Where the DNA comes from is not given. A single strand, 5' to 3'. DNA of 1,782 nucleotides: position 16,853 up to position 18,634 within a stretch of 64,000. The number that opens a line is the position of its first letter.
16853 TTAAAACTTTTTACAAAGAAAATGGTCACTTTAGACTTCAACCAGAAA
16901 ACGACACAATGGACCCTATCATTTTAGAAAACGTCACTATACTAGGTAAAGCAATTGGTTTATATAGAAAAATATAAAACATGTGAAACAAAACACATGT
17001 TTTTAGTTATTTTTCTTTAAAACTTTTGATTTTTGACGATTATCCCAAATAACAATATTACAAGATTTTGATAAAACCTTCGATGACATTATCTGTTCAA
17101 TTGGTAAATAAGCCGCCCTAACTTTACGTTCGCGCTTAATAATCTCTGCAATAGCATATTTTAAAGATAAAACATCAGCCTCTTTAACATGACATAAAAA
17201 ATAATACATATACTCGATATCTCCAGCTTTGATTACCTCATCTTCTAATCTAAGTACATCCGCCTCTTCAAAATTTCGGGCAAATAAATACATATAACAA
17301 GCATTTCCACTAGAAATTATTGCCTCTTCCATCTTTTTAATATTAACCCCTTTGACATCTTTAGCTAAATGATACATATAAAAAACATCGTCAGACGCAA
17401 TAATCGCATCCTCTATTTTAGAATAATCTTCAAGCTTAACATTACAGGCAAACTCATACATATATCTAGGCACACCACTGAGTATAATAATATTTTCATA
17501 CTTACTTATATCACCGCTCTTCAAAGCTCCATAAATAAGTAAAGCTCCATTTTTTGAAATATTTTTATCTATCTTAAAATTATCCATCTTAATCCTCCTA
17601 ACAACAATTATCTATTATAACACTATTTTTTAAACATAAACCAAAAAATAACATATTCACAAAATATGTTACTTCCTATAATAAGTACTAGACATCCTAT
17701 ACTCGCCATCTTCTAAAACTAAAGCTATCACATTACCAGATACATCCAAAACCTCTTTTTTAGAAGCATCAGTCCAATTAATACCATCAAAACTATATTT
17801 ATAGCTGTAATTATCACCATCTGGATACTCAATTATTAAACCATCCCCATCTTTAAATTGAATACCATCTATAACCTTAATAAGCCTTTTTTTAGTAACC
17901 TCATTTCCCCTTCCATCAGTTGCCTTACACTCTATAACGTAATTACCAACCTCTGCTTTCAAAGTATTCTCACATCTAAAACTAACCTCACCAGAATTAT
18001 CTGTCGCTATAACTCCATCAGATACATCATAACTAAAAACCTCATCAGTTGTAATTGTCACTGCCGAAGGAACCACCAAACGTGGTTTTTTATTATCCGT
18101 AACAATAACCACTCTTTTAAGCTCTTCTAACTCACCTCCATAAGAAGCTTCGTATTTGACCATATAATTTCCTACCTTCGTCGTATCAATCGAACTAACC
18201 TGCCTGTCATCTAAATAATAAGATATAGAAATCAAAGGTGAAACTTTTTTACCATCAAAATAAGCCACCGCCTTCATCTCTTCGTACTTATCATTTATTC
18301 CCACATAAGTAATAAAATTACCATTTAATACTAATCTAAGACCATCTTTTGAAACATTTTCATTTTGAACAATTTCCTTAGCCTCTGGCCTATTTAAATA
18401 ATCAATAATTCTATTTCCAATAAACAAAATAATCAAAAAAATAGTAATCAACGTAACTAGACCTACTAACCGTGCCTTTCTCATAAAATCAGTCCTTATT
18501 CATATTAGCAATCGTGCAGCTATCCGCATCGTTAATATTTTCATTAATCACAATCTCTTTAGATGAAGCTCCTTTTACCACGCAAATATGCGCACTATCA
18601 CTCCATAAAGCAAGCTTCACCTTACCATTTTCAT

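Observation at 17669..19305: Two tandem prepilin genes plus an Ig-domain surface protein, with no assembly ATPase in the window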

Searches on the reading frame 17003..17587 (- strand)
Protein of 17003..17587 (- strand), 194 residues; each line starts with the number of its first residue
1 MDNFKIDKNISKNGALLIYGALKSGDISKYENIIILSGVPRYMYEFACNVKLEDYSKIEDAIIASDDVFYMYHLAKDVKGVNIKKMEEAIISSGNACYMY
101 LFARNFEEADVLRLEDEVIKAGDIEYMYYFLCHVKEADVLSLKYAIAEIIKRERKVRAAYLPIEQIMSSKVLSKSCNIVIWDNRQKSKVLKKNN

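Call 7: search_protein_families(library=pfam, max_evalue=0.1, proteins=[window:17003-17587:-])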
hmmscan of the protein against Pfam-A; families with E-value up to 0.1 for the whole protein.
window:17003-17587:- (194 aa): 1 family
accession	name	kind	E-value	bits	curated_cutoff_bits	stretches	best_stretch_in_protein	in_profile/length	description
PF06059.17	DUF930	-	0.068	14.2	25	0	96-154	33-93/99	Domain of Unknown Function (DUF930)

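Call 8: search_protein_families(library=ncbifam, max_evalue=0.1, proteins=[window:17003-17587:-])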
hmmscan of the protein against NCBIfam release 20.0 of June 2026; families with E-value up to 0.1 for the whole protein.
window:17003-17587:- (194 aa): 1 family
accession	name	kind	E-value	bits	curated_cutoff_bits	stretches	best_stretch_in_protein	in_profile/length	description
NF006328.0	PRK08558.1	equivalog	0.01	15.4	184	1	73-167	138-235/238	adenine phosphoribosyltransferase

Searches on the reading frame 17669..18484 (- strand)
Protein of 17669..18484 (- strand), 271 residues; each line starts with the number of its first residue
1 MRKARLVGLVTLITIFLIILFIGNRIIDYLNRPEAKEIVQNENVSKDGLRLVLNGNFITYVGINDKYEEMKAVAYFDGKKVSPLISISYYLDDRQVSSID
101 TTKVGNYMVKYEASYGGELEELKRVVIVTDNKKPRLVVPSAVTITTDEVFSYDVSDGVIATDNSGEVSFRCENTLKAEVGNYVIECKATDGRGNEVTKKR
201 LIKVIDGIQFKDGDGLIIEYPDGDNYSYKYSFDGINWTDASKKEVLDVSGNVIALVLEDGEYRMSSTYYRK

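Call 7: search_protein_families(library=pfam, max_evalue=0.1, proteins=[window:17669-18484:-])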
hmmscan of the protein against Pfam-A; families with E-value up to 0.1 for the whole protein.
window:17669-18484:- (271 aa): 4 families
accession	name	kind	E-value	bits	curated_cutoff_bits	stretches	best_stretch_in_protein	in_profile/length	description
PF16403.11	Bact_surface_Ig-like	-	6.6e-08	32.9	27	2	53-128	3-71/71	Bacterial surface protein, Ig-like domain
PF19077.6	Big_13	-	0.0017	19.2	27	1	128-206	23-101/102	Bacterial Ig-like domain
PF07495.19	Y_Y_Y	-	0.025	14.9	26.6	0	179-201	37-59/65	Y_Y_Y domain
PF13850.11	ERGIC_N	-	0.027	15.1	27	1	7-52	21-65/91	Endoplasmic Reticulum-Golgi Intermediate Compartment (ERGIC)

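Call 8: search_protein_families(library=ncbifam, max_evalue=0.1, proteins=[window:17669-18484:-])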
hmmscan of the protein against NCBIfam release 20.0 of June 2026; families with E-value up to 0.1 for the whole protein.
window:17669-18484:- (271 aa): 2 families
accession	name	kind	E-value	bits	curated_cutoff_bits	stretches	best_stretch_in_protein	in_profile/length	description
NF058592.1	GxPGS_dom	subfamily_domain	0.019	15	45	0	154-185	34-64/65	PGS family Ig-like domain-containing protein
NF052489.1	TAtMazFAgrob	equivalog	0.062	13.1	150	0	106-159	11-64/118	type II toxin-antitoxin system toxin MazF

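Call 9: find_encoding_contigs(protein=window:17669-18484:-, flank=10000, max_places=6)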
Protein window:17669-18484:- (271 aa): 4 contigs read that carry it; 3 places shown.
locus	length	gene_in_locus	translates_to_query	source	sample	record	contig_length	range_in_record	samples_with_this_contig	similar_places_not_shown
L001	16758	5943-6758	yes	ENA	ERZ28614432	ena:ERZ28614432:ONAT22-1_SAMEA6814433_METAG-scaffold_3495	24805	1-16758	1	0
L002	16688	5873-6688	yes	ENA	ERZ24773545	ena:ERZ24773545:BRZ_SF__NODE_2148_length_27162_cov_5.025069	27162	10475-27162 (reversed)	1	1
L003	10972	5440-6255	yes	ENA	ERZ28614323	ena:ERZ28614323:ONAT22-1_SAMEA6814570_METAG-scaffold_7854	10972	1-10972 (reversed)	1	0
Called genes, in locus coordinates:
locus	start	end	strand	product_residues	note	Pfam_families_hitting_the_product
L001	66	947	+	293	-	PF19789:DUF6273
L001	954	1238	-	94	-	PF02643:DUF192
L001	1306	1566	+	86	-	-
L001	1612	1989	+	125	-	-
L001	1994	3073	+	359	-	-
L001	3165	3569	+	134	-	PF01029:NusB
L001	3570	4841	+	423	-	PF13742:tRNA_anti_2, PF01336:tRNA_anti-codon, PF02601:Exonuc_VII_L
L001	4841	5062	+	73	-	PF02609:Exonuc_VII_S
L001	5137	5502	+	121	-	-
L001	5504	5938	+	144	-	PF07963:N_methyl (weak)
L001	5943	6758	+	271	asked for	PF16403:Bact_surface_Ig-like (faint)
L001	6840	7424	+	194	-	-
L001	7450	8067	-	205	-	PF01726:LexA_DNA_bind, PF12802:MarR_2 (weak), PF00717:Peptidase_S24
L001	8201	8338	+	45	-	-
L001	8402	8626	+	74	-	-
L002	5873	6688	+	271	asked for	PF16403:Bact_surface_Ig-like (faint)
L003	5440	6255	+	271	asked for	PF16403:Bact_surface_Ig-like (faint)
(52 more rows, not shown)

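Call 32: find_homologous_proteins(query=window:17669-18484:-, max_evalue=0.001)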
Query window:17669-18484:- (271 aa): 72 proteins with E <= 0.001 among 875 candidates.
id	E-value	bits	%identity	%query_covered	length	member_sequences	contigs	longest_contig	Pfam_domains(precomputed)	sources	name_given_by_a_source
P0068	1.6e-168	577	99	100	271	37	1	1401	PF16403.12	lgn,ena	-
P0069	2.5e-114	399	68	99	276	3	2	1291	PF16403.12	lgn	-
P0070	3.1e-114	399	68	99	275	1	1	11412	PF16403.12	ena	-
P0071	3.7e-114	399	69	99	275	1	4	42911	PF16403.12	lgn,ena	-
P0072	5.8e-114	398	68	99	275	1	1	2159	PF16403.12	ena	-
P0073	7.3e-114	398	68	99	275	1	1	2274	PF16403.12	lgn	-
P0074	7.3e-114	398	68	99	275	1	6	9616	PF16403.12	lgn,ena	-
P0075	9.9e-114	397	68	99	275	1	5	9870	PF16403.12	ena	-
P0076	1.1e-113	397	68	99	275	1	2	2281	PF16403.12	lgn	-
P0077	1.1e-113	397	68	99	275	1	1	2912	PF16403.12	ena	-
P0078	1.3e-113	397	67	99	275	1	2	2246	PF16403.12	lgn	-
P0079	1.6e-113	397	67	99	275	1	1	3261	PF16403.12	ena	-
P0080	1.6e-113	397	67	99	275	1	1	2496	PF16403.12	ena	-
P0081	1.8e-113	396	68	99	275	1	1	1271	PF16403.12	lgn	-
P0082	1.9e-113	396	67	99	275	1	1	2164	PF16403.12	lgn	-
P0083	2.2e-113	396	67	99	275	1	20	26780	PF16403.12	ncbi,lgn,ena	-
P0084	2.3e-113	396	68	99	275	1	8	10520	PF16403.12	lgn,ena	-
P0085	2.6e-113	396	68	99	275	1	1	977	PF16403.12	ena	-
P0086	3.2e-113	396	67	99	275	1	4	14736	PF16403.12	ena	-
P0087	3.4e-113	396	68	99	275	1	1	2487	PF16403.12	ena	-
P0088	3.6e-113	395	68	99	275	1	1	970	PF16403.12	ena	-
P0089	5.8e-113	395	67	99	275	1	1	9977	PF16403.12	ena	-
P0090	1.0e-112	394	67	99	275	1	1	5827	PF16403.12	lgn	-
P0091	1.5e-112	393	67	99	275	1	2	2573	PF16403.12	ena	-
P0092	1.7e-112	393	67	99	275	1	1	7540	PF16403.12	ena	-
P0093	1.8e-112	393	67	99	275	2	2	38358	PF16403.12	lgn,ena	-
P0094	5.0e-108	379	64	99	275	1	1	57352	PF16403.12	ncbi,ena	-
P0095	6.0e-107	375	65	99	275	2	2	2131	PF16403.12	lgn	-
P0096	3.9e-106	372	65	99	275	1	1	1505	PF16403.12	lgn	-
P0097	6.8e-105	368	65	99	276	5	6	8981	PF16403.12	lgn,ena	-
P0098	4.6e-103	362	62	99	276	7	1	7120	PF16403.12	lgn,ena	-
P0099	8.2e-100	352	63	99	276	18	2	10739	PF16403.12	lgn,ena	-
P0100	1.7e-93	331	62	99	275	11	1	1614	PF16403.12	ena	-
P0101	3.7e-93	330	59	99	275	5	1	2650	PF16403.12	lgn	-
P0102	7.4e-93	329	60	99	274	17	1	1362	PF16403.12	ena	-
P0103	1.5e-88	315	60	99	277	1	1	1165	PF16403.12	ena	-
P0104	5.8e-87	310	59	99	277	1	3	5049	PF16403.12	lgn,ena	-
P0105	9.4e-87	309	59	99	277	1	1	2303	PF16403.12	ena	-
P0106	6.3e-86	306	58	99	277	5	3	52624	PF16403.12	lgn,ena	-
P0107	6.6e-86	306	58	99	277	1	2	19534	PF16403.12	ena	-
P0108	8.2e-86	306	58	99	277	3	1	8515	PF16403.12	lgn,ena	-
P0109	1.2e-85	305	59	99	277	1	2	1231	PF16403.12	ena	-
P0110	1.6e-85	305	57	99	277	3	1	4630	PF16403.12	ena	-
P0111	3.3e-85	304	57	99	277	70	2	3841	PF16403.12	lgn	-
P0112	4.2e-85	303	58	99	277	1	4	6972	PF16403.12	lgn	-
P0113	6.5e-85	303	58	99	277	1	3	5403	PF16403.12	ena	-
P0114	1.1e-84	302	57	99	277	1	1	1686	PF16403.12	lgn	-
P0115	1.1e-84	302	56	100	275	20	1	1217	PF16403.12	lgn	-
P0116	3.2e-84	301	58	100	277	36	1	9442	PF16403.12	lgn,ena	-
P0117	7.6e-84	299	57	99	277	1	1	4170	PF16403.12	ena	-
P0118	5.0e-83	297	56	99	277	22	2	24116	PF16403.12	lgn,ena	-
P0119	7.8e-83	296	57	99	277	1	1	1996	PF16403.12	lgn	-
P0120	1.0e-80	289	55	100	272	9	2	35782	PF16403.12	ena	-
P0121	2.8e-80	288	55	99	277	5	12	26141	PF16403.12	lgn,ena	-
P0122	3.8e-80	287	57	99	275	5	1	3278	PF16403.12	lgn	-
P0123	2.3e-79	285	55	99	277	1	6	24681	PF16403.12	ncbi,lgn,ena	-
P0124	2.7e-79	284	53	99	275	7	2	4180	PF16403.12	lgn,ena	-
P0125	4.6e-79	284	55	100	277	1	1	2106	PF16403.12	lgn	-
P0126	5.0e-79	284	66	74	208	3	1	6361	PF16403.12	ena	-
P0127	1.3e-78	282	57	100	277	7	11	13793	PF16403.12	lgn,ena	-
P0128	2.5e-78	281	54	99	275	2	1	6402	PF16403.12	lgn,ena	-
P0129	5.5e-78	280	54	99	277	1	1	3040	PF16403.12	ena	-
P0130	1.0e-76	276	53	90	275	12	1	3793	PF16403.12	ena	-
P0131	2.3e-72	262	53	90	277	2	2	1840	PF16403.12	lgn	-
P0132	1.9e-67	246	48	99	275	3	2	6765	PF16403.12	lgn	-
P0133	2.3e-64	235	52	88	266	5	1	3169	PF16403.12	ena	-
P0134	7.5e-64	234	47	98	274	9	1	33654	PF16403.12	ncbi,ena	-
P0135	1.2e-62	230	52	87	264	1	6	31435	PF16403.12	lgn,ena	-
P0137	8.9e-54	201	52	76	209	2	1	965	PF16403.12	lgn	-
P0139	2.6e-13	68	34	60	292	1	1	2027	PF16403.12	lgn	-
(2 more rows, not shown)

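Call 38: find_encoding_contigs(protein=P0139, flank=10000, max_places=3)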
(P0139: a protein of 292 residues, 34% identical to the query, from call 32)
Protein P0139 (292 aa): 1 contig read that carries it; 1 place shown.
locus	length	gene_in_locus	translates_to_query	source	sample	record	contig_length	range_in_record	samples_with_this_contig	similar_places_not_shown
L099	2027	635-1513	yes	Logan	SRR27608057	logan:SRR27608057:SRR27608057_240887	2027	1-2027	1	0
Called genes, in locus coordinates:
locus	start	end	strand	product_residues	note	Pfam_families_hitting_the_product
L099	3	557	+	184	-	?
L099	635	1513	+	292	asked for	PF16403:Bact_surface_Ig-like (faint)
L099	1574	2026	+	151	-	?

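Call 60: predict_structure(alignment_id=A2)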
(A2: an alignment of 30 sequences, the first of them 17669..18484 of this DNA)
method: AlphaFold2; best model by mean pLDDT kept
length: 271 residues; sequences in the alignment: 30
mean_pLDDT: 87.2   pTM: 0.49
mean pLDDT of the five models: 87.2, 87.1, 86.9, 84.7, 84.0
residues with pLDDT >= 90: 146; 70-90: 107; 50-70: 10; < 50: 8
segments of 3 or more residues with pLDDT < 50: 35-42
pLDDT, mean of each block of 10 residues (from residue 1): 80 91 80 51 62 87 87 89 92 92 89 87 89 88 89 93 85 92 94 89 92 93 93 94 93 94 92 84
secondary structure, 60 per line:
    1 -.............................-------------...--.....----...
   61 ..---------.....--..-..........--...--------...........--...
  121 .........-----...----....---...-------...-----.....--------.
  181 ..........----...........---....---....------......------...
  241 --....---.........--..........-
elements in order: H2-30 E44-46 E49-53 E58-62 E72-76 E85-91 E94-96 E105-115 E118-129 E135-137 E142-145 E159-161 E167-171 E180-190 E195-205 E209-212 E216-219 E226-231 E238-240 E243-246 E250-258 E261-270

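Call 64: fold_search(model_id=the predicted structure, library=pdb)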
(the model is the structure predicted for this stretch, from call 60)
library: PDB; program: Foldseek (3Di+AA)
matches with E <= 10: 1329; with E <= 0.001: 189
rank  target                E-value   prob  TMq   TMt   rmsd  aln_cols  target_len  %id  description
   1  4mb3                  2.0e-09  1.00  0.32  0.18  10.8       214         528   16  Crystal structure of E153Q mutant of cold-adapted chitinase from Moritella marina (released 2014-03-19)
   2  4hmc                  4.2e-09  1.00  0.32  0.18  10.6       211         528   16  Crystal structure of cold-adapted chitinase from Moritella marina (released 2013-05-01)
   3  6s5y_H                1.8e-06  1.00  0.33  0.50   7.6       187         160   14  Structure of tandemly arrayed consecutive Rib domains (Rib2R) from Group B Streptococcal species Streptococcus agalact (released 2019-12-11)
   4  4m00_A                2.0e-06  1.00  0.39  0.23   6.0       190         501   12  Crystal structure of the ligand binding region of staphylococcal adhesion SraP (released 2014-06-18)
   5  5i99                  2.2e-06  1.00  0.21  0.16  13.1       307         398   10  Crystal structure of mouse CNTN3 Ig5-Fn2 domains (released 2016-08-31)
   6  5k6z_A                2.3e-06  1.00  0.22  0.17  21.5       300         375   13  Sidekick chimera containing sidekick-2 immunoglobulin domains 1-2 and sidekick-1 immunoglobulin domains 3-4 (released 2016-09-28)
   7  6s5y_A                2.6e-06  1.00  0.32  0.48   7.0       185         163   14  Structure of tandemly arrayed consecutive Rib domains (Rib2R) from Group B Streptococcal species Streptococcus agalact (released 2019-12-11)
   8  4m03                  2.8e-06  1.00  0.35  0.54   6.1       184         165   15  C-terminal fragment(residues 576-751) of binding region of SraP (released 2014-06-18)
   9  6s5y_B                2.8e-06  1.00  0.34  0.51   7.4       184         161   15  Structure of tandemly arrayed consecutive Rib domains (Rib2R) from Group B Streptococcal species Streptococcus agalact (released 2019-12-11)
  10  5szp_A                3.4e-06  1.00  0.30  0.22  13.8       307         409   14  Protocadherin Gamma B7 extracellular cadherin domains 1-4 P21 crystal form (released 2016-10-19)
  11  9fls_A                5.0e-06  1.00  0.27  0.22  11.8       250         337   13  CryoEM structure of the fragment-3 (2061-2397) in the grappling hook protein A (GhpA) in the bacterium Aureispira sp.  (released 2024-10-16)
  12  6vfw_B                6.6e-06  1.00  0.23  0.16  15.9       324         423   13  Crystal structure of human delta protocadherin 10 EC1-EC4 (released 2020-03-11)
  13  5xx0_A                7.3e-06  1.00  0.21  0.16  22.9       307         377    9  Crystal structure of the four N-terminal immunoglogulin domains of Sidekick-2 protein (released 2018-08-29)
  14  5szo_B                8.6e-06  1.00  0.26  0.20  14.7       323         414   14  Protocadherin Gamma B7 extracellular cadherin domains 1-4 P41212 crystal form (released 2016-10-19)
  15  5k6x_A                8.6e-06  1.00  0.22  0.17  21.4       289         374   10  Sidekick-2 immunoglobulin domains 1-4, crystal form 1 (released 2016-09-28)
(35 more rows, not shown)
